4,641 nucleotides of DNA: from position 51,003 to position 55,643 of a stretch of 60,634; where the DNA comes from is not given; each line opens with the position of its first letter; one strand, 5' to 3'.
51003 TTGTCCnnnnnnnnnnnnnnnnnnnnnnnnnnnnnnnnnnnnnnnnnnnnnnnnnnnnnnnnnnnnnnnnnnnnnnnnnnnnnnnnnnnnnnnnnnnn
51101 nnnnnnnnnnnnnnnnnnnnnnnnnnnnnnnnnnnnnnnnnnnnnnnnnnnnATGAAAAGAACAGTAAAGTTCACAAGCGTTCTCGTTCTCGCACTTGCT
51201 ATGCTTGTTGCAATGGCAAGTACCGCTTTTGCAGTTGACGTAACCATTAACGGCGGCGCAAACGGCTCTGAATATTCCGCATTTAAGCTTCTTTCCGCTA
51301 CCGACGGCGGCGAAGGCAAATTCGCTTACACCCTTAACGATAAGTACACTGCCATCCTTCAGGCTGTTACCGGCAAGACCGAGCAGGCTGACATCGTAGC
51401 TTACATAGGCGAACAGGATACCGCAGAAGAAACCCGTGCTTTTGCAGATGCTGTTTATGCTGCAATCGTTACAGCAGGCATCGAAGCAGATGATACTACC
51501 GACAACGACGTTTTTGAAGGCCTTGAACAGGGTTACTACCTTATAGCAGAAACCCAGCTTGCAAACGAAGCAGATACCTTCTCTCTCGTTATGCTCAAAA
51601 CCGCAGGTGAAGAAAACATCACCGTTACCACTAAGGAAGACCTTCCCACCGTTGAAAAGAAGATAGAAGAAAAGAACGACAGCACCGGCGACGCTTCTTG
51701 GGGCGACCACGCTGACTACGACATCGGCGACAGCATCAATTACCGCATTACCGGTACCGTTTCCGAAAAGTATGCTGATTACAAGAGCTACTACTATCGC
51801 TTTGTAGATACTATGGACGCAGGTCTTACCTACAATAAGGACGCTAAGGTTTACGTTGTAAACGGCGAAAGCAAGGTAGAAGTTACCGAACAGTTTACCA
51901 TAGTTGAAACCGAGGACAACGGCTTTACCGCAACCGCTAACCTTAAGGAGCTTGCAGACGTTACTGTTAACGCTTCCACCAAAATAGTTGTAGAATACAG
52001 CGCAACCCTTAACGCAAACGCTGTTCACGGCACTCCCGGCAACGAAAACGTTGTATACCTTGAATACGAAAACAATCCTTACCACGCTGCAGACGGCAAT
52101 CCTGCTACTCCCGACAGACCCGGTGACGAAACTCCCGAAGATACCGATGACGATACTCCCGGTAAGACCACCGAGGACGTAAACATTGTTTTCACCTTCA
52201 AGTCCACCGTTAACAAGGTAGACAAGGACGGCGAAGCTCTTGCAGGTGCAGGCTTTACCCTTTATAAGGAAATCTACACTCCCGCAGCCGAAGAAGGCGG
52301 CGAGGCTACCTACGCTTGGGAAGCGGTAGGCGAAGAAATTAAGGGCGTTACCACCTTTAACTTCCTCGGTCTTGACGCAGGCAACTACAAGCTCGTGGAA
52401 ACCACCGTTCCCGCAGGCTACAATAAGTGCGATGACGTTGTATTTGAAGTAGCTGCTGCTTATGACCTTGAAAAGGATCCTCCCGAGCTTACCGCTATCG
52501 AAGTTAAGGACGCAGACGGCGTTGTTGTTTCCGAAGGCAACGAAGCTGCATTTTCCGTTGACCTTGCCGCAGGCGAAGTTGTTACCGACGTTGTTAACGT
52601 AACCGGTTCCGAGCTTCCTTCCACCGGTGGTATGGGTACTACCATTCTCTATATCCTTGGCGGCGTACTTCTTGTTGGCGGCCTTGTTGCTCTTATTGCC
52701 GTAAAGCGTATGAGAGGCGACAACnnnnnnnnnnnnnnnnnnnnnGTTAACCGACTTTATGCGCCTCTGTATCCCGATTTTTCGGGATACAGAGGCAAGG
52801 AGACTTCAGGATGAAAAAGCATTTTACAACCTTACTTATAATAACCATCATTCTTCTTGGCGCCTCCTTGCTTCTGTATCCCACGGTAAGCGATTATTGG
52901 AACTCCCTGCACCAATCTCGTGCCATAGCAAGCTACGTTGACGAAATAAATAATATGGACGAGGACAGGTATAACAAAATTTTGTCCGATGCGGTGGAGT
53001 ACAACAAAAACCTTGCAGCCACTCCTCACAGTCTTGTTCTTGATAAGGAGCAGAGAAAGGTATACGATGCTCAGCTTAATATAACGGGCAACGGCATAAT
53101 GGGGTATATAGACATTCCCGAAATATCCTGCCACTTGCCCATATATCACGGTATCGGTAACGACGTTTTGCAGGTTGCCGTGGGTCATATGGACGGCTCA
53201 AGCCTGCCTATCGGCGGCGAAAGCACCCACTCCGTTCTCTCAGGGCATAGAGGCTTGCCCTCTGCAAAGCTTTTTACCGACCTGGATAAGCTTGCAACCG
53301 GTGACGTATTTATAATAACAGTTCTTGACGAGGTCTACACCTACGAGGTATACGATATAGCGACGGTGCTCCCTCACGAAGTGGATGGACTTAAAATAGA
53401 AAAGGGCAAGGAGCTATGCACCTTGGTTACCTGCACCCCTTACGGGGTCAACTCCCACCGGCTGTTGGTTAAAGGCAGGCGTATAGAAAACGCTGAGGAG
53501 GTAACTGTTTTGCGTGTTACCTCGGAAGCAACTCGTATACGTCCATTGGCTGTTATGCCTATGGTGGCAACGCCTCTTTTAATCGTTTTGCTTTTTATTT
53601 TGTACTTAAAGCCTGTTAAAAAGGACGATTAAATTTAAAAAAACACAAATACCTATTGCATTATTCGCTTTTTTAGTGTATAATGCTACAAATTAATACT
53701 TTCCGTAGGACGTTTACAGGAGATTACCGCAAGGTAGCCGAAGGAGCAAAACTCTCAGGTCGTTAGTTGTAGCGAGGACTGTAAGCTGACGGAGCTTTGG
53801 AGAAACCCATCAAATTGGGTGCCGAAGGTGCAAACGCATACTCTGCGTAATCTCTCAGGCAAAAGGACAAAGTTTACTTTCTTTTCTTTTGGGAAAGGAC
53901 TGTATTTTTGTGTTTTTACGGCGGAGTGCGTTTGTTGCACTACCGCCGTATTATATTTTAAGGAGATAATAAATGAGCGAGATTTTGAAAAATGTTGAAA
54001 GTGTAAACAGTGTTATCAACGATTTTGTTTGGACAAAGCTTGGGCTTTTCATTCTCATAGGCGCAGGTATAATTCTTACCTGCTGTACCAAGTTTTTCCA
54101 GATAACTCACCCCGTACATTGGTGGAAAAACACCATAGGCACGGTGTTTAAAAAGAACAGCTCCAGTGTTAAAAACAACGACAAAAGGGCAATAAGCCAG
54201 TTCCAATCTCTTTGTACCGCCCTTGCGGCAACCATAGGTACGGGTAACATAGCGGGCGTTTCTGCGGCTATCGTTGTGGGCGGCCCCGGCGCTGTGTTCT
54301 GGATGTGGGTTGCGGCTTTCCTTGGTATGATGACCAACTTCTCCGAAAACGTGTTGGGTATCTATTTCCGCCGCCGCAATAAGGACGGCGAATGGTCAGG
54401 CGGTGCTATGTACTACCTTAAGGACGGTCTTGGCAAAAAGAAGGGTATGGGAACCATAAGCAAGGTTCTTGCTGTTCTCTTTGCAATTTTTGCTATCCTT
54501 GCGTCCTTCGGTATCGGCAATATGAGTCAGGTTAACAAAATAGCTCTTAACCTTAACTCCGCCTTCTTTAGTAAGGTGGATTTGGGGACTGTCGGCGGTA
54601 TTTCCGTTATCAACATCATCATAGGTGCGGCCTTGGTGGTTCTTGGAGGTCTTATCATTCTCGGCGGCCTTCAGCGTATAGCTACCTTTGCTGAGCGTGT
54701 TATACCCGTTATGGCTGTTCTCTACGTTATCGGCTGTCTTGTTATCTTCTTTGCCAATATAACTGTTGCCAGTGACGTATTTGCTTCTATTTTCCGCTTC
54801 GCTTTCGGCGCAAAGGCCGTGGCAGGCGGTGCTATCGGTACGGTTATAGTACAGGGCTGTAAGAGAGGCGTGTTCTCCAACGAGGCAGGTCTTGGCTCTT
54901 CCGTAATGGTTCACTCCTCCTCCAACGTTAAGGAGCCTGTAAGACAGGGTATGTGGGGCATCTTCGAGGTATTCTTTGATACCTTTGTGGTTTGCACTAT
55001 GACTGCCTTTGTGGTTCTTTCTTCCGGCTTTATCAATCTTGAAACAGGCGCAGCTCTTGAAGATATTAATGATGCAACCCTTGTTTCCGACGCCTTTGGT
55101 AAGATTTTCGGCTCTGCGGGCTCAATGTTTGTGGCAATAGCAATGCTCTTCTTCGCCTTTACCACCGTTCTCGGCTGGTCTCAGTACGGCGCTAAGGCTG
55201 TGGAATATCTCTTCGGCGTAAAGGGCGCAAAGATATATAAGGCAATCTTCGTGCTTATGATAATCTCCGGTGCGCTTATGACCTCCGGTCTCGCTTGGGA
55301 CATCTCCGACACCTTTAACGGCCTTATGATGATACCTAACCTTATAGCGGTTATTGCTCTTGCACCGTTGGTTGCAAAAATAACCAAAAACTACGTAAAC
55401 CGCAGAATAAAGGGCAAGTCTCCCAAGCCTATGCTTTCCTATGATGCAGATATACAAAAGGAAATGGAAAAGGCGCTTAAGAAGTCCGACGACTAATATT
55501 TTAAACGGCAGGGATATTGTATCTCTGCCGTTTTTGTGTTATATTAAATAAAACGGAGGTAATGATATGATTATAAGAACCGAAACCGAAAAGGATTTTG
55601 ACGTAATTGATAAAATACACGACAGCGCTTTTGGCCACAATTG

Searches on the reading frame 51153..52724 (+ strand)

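Call 20: search_protein_families(library=pfam, proteins=[window:51153-52724:+], max_evalue=0.001)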
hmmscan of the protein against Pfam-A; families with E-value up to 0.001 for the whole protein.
window:51153-52724:+ (524 aa): 3 families
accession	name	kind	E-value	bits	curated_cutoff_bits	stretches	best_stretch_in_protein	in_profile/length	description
PF16569.11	GramPos_pilinBB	-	3.4e-23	83.2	30.5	1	191-309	1-116/116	Gram-positive pilin backbone subunit 2, Cna-B-like domain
PF17802.7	SpaA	-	1.8e-11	44.5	23.1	1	352-434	4-77/91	Prealbumin-like fold domain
PF00746.26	Gram_pos_anchor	-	0.00097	19.5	20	1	484-524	5-43/43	LPXTG cell wall anchor motif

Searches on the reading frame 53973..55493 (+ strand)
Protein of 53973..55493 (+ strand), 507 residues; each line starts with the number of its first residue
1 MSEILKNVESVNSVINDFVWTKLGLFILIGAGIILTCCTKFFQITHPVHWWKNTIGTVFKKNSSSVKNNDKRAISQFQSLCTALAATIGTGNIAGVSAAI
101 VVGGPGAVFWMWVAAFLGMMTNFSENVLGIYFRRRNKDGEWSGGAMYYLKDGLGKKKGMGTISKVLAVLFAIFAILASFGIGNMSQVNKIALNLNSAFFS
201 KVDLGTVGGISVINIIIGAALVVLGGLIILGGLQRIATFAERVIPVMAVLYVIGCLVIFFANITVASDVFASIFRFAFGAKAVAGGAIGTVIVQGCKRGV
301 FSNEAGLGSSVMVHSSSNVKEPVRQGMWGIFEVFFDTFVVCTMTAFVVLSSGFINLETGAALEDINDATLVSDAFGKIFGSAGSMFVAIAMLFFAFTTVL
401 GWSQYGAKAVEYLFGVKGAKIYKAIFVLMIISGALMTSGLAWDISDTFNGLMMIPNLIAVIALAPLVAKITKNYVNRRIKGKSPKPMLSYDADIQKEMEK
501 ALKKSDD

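Call 20: search_protein_families(library=pfam, proteins=[window:53973-55493:+], max_evalue=0.001)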
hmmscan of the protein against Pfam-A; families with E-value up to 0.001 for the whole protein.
window:53973-55493:+ (507 aa): 1 family
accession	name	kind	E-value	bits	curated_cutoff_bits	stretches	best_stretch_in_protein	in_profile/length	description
PF01235.23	Na_Ala_symp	-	9.4e-135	450.3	24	1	67-483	6-389/392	Sodium:alanine symporter family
